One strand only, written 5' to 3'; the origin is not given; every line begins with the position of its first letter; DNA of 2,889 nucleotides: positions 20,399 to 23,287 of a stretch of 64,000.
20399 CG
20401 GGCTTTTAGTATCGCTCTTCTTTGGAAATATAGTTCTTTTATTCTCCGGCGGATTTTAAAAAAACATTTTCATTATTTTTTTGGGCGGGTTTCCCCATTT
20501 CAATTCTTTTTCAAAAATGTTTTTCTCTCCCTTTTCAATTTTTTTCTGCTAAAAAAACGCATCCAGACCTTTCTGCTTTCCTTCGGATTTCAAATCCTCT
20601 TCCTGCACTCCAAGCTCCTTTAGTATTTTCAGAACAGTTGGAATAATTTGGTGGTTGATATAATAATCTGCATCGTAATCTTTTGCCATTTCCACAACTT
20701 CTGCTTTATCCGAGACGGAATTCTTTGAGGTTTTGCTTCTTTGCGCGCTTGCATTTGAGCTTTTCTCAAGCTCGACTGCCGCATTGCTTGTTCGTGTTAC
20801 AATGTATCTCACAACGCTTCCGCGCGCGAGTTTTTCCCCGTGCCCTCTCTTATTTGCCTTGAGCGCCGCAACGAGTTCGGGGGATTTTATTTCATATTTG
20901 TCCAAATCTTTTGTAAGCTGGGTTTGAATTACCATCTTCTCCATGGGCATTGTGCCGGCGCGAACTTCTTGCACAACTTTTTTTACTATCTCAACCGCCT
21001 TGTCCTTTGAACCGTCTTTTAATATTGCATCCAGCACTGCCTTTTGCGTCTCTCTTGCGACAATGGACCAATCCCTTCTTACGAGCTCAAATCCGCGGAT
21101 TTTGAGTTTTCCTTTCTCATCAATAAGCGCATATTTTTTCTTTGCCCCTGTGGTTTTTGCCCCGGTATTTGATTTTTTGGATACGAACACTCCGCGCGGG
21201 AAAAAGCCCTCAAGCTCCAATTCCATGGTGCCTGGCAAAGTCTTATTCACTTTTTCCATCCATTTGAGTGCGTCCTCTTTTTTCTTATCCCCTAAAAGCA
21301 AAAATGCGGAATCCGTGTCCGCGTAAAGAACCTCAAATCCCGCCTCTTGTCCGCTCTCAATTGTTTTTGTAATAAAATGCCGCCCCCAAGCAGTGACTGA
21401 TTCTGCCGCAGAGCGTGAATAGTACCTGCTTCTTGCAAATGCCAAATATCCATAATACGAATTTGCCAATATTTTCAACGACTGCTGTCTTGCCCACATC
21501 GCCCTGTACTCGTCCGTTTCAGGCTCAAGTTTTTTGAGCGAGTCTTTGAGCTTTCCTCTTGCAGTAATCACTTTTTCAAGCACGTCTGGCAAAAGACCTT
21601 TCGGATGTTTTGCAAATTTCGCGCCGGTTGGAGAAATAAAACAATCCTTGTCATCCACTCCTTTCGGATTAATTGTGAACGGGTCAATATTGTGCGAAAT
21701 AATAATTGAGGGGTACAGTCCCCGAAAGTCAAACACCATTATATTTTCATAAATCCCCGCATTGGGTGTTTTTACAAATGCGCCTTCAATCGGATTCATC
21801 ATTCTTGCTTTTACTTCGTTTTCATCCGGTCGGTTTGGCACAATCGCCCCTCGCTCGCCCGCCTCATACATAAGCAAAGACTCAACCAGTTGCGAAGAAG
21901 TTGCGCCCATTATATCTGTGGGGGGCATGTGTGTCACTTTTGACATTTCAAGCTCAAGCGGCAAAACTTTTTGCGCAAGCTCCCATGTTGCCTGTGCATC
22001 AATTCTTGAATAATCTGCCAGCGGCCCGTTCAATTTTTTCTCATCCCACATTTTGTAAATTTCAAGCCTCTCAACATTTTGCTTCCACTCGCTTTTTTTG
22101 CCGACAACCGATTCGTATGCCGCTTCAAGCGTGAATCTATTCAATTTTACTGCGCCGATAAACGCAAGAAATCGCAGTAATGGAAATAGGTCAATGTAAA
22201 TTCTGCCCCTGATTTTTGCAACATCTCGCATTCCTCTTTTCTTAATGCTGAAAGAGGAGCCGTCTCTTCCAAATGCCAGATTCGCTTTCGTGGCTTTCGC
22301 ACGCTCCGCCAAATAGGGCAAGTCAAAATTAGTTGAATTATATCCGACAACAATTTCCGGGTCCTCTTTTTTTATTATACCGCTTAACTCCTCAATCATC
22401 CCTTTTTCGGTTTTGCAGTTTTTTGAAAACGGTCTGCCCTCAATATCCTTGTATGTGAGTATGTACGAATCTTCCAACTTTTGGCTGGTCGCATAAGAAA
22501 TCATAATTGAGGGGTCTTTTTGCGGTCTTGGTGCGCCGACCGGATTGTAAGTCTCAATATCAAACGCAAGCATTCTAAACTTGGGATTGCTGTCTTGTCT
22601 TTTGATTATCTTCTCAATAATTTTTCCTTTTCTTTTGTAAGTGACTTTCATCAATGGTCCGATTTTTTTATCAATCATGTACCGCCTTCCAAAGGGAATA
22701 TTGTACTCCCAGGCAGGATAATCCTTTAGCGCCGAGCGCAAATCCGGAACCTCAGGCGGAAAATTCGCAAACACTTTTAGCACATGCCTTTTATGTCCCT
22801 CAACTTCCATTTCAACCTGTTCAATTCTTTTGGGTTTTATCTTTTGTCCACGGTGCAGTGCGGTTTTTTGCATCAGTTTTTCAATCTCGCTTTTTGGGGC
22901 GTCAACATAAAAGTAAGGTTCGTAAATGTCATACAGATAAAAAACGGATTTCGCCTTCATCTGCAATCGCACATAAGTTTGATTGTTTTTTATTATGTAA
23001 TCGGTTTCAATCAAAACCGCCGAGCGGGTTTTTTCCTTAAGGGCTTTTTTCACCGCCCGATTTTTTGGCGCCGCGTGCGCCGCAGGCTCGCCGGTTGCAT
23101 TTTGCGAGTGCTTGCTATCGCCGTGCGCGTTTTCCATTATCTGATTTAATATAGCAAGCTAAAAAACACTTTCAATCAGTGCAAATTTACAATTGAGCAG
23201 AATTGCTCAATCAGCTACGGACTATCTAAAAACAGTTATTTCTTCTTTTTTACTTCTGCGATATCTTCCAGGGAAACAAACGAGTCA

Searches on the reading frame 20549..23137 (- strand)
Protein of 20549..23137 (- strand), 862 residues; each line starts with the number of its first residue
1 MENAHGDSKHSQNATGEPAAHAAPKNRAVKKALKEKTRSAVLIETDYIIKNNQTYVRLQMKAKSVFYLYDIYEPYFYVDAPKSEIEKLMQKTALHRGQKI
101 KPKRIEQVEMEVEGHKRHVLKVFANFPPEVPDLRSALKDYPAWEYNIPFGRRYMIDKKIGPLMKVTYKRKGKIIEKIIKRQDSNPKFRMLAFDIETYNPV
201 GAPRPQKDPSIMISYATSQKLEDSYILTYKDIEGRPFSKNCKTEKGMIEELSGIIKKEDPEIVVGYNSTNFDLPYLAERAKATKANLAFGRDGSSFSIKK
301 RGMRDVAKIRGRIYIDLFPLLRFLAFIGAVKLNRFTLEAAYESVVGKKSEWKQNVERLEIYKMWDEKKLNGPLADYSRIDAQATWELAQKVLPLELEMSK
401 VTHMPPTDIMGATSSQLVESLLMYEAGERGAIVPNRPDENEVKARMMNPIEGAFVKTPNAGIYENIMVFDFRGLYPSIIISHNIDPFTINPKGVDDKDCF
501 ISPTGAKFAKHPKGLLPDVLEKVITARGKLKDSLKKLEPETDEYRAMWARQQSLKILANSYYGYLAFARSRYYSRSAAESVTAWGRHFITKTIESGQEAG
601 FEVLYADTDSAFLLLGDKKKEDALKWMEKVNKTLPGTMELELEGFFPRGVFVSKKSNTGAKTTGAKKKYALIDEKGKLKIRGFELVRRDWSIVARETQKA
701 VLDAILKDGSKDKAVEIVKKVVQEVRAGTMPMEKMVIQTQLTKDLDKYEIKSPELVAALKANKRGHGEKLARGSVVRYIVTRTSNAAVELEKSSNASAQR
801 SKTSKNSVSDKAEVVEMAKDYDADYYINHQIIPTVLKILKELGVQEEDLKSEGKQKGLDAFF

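Call 69: search_protein_families(library=pfam, proteins=[window:20549-23137:-], max_evalue=0.001)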
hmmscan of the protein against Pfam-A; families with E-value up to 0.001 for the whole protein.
window:20549-23137:- (862 aa): 3 families
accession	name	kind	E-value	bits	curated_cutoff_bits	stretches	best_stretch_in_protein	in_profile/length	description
PF00136.26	DNA_pol_B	-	6.1e-69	233.4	23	1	410-841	7-452/453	DNA polymerase family B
PF03104.25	DNA_pol_B_exo1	-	2.3e-29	103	23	1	142-323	3-230/242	DNA polymerase family B, exonuclease domain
PF10108.15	DNA_pol_B_exo2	-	0.00066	19.8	24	0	238-284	31-76/213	Predicted 3'-5' exonuclease related to the exonuclease domain of PolB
